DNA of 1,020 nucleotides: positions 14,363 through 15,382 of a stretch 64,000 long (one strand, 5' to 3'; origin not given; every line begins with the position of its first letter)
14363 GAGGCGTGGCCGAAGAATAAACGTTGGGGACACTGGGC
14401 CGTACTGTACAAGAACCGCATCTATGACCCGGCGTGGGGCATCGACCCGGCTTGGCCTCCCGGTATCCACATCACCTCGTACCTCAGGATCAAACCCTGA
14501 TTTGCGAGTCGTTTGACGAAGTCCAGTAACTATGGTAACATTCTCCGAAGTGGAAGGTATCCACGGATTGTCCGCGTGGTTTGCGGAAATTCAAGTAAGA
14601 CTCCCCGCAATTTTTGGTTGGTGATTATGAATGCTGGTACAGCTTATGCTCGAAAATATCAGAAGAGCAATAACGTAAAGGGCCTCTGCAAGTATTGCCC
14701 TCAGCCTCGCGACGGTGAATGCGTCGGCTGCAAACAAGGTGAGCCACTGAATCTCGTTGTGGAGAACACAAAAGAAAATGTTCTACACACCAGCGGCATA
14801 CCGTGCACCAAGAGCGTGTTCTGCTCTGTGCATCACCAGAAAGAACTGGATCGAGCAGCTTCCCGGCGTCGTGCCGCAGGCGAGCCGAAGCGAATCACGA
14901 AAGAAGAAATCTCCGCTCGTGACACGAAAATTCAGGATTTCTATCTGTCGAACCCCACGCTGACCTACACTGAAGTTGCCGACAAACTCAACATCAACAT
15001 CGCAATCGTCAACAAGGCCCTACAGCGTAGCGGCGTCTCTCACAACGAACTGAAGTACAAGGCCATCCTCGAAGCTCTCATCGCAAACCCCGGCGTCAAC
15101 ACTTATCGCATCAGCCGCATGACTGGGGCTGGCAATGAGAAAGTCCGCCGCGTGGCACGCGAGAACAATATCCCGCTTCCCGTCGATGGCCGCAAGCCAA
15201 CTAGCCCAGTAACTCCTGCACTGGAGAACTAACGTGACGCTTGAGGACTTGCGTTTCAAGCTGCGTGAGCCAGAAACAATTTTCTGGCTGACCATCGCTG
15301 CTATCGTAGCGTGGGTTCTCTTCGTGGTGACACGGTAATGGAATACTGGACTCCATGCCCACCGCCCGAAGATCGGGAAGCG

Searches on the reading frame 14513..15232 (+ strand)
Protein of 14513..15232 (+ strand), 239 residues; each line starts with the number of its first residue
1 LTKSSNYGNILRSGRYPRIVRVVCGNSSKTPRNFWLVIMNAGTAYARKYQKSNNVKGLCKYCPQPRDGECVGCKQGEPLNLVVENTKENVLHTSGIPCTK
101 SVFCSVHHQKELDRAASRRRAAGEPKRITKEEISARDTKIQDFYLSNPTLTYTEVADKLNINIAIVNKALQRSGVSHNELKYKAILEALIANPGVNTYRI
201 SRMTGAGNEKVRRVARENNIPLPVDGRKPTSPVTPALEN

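Call 69: search_protein_families(library=pfam, proteins=[window:14513-15232:+], max_evalue=0.001)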
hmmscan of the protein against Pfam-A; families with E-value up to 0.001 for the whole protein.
window:14513-15232:+ (239 aa): 1 family
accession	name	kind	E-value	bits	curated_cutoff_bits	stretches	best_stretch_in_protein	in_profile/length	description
PF13412.12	HTH_24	-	0.00013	21.9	21.9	0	144-172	12-40/48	Winged helix-turn-helix DNA-binding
